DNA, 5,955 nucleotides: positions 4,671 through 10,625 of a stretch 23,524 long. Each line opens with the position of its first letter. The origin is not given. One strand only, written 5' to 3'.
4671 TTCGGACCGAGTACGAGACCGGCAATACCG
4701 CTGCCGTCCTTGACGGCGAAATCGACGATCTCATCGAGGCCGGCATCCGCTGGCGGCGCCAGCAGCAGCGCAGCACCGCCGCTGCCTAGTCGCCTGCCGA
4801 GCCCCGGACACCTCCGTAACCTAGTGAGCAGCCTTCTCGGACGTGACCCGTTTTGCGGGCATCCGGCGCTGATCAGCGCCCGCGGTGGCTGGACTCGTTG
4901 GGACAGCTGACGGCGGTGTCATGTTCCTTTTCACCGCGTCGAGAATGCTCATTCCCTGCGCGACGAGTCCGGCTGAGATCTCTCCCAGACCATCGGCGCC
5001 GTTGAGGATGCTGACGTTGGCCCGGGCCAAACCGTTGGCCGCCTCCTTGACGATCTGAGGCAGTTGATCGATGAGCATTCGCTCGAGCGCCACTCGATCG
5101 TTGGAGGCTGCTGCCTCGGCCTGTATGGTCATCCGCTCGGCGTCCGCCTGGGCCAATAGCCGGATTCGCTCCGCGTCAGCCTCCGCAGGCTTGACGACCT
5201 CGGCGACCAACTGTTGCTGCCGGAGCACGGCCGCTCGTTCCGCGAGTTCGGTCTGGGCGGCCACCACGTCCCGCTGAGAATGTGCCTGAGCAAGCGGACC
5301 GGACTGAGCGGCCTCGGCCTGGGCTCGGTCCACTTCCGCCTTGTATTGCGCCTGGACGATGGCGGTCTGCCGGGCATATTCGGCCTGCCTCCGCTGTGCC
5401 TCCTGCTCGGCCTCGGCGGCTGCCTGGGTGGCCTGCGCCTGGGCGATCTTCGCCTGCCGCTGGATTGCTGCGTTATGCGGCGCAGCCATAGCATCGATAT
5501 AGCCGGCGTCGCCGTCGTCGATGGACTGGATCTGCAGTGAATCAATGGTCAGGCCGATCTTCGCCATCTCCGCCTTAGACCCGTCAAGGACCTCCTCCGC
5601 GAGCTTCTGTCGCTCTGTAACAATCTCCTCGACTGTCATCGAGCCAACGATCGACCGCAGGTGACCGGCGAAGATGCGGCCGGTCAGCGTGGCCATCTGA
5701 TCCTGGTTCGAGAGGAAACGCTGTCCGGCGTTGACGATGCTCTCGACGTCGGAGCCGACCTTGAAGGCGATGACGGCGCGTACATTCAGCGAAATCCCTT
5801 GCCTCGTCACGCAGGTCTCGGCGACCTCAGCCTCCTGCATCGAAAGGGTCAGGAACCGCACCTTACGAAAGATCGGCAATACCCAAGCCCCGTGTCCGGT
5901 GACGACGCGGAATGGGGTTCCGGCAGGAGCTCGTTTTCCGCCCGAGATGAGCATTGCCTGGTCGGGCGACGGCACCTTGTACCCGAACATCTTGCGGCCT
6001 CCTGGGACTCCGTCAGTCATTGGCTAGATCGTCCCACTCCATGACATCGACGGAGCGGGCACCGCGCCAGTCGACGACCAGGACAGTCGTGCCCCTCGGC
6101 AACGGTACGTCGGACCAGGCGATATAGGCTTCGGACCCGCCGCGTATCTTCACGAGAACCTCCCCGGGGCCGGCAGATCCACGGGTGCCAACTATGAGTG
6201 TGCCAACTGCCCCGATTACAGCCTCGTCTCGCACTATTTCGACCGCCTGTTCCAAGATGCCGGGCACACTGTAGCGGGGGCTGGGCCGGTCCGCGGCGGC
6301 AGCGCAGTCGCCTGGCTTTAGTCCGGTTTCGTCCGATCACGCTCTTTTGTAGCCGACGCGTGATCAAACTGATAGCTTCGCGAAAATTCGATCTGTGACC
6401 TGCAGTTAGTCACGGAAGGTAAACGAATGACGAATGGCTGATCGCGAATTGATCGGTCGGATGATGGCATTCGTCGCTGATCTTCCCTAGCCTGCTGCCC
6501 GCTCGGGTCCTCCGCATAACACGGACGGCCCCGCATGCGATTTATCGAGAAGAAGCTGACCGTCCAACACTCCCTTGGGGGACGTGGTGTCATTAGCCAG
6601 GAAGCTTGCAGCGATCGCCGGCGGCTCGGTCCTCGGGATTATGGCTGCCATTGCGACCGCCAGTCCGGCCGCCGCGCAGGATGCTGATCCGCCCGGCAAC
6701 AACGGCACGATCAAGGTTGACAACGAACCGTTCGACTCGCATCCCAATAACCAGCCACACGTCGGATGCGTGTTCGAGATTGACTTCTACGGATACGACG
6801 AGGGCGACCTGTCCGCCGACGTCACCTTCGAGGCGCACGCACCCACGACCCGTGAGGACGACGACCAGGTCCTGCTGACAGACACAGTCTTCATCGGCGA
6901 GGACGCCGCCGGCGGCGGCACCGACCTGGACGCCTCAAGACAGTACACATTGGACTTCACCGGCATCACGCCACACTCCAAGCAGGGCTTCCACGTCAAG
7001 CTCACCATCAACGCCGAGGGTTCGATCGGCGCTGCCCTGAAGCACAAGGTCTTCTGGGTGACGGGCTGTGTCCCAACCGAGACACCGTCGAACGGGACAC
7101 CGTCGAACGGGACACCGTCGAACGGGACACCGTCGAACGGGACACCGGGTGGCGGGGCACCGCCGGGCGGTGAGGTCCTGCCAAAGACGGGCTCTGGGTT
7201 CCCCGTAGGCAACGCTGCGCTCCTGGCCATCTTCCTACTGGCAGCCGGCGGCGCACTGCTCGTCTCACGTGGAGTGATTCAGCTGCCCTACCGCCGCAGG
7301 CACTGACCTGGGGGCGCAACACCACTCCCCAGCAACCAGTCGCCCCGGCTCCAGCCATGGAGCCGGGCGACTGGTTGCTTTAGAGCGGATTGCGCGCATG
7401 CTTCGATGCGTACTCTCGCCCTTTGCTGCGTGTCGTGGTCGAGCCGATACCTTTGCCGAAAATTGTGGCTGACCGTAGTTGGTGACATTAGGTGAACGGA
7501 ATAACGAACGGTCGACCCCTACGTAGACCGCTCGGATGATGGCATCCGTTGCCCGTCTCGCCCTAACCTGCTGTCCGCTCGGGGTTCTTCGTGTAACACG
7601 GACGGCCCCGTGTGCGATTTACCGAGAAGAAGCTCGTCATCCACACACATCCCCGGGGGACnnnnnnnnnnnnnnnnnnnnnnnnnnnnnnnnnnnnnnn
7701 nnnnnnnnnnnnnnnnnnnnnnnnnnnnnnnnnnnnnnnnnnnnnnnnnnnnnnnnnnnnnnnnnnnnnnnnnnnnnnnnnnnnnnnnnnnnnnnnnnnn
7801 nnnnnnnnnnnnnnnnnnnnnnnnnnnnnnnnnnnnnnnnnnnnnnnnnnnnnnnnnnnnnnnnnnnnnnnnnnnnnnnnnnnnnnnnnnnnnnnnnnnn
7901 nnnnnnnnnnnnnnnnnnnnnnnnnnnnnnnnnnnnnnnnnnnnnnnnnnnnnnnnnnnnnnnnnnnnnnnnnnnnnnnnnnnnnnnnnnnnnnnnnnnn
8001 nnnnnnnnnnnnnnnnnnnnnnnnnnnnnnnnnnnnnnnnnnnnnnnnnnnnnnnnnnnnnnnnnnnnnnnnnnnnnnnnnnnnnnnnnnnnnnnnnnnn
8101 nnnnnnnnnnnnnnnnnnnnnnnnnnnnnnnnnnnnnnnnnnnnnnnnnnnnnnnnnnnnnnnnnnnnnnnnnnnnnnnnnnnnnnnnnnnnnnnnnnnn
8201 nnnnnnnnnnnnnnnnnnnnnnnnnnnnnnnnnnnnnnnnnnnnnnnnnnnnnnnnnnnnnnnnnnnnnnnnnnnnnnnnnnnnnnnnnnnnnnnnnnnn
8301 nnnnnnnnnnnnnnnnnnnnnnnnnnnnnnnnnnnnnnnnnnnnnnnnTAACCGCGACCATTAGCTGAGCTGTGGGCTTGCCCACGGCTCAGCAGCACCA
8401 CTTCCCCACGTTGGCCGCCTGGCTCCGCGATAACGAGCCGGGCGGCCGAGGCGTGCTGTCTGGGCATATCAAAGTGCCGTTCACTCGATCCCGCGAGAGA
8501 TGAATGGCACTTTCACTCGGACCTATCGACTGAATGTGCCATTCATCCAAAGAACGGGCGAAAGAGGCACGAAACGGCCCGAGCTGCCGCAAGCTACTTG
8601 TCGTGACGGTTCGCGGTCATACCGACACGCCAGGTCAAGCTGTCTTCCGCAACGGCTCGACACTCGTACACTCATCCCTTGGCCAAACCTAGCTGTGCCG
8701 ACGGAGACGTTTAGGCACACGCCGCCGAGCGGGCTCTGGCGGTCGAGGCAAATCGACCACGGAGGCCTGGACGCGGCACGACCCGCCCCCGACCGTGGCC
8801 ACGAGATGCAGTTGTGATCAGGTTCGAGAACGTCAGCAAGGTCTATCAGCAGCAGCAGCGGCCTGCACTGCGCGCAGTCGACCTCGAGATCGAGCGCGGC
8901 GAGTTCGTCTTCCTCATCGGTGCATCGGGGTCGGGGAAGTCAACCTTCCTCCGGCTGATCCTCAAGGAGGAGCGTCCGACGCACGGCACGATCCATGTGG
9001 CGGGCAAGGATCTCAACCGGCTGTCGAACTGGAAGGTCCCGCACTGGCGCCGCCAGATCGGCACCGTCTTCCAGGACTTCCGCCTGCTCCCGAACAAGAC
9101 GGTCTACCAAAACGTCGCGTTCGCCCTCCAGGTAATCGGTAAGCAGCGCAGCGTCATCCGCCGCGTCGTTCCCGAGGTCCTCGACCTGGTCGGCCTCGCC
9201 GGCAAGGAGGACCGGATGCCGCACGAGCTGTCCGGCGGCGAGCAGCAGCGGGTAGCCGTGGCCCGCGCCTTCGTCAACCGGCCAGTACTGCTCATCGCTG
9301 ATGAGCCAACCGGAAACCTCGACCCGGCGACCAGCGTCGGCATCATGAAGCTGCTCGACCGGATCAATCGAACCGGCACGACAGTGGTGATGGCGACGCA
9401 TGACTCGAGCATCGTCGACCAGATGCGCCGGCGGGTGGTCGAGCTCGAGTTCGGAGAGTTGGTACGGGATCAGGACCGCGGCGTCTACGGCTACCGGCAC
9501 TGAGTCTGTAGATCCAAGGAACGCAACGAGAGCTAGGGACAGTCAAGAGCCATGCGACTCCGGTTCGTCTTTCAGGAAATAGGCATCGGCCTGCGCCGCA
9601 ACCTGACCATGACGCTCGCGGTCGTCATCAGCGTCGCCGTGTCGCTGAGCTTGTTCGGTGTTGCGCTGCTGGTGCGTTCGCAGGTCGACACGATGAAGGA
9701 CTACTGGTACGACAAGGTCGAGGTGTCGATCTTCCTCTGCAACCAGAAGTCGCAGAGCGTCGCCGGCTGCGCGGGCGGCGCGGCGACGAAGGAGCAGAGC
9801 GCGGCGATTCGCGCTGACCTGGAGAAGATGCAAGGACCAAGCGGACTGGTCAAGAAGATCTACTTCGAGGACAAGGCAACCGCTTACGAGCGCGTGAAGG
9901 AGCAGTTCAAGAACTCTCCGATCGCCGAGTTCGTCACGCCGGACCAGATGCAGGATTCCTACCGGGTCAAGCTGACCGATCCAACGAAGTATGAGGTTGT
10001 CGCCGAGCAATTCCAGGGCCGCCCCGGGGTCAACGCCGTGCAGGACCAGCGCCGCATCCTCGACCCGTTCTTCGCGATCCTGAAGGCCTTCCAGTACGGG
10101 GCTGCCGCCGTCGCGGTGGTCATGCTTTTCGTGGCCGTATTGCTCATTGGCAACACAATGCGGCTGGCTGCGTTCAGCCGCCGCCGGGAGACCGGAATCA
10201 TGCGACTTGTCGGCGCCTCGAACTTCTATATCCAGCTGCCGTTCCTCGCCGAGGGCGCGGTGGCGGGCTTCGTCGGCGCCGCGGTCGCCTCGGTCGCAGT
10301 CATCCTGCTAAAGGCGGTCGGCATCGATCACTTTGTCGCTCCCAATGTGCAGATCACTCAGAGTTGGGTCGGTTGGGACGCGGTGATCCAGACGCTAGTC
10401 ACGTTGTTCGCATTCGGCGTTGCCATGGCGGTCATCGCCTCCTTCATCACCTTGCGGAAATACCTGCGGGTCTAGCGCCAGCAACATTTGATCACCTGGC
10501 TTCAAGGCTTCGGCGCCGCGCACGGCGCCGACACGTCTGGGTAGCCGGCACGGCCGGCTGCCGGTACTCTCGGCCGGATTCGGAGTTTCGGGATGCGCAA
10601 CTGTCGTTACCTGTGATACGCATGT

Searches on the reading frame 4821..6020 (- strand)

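Call 3: search_protein_families(library=pfam, proteins=[window:4821-6020:-], max_evalue=0.01)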
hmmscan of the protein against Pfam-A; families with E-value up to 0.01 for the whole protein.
window:4821-6020:- (399 aa): 2 families
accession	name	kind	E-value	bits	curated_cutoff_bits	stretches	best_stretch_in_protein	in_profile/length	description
PF01145.31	Band_7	-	8.9e-22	78.4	23.6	1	32-197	19-174/176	SPFH domain / Band 7 family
PF15975.10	Flot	-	3.3e-06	27.6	27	1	279-347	11-81/124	Flotillin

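Call 4: search_protein_families(library=ncbifam, proteins=[window:4821-6020:-], max_evalue=0.01)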
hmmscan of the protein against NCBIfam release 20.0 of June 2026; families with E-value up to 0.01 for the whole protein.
window:4821-6020:- (399 aa): 1 family
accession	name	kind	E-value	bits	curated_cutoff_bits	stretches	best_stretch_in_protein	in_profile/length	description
NF058507.1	FlotScfldFlot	equivalog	3e-44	151.9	700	1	14-341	21-382/477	flotillin lipid rafts scaffold protein FloT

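Call 52: search_protein_families(library=pfam, proteins=[L037:6070-6270:+], max_evalue=10)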
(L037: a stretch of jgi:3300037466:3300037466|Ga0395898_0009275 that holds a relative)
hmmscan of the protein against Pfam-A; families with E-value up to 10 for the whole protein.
L037:6070-6270:+ (66 aa): 0 families

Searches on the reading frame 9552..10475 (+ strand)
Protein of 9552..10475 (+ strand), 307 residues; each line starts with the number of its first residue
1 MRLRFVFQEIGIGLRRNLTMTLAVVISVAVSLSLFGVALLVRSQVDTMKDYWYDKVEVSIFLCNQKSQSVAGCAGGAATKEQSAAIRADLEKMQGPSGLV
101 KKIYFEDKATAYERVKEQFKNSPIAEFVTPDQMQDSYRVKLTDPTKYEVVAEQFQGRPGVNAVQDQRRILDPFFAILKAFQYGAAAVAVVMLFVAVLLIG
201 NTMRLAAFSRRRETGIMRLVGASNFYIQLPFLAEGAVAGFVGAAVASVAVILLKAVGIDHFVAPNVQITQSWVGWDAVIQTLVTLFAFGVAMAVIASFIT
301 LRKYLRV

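Call 64: search_protein_families(library=pfam, proteins=[window:9552-10475:+], max_evalue=0.001)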
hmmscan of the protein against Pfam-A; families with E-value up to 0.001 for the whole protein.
window:9552-10475:+ (307 aa): 2 families
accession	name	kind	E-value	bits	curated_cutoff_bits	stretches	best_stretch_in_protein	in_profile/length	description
PF18075.7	FtsX_ECD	-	1.7e-20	73.8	23.5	1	56-163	1-96/96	FtsX extracellular domain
PF02687.27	FtsX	-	2.8e-12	47.2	25.5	1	186-306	2-117/120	FtsX-like permease C-terminal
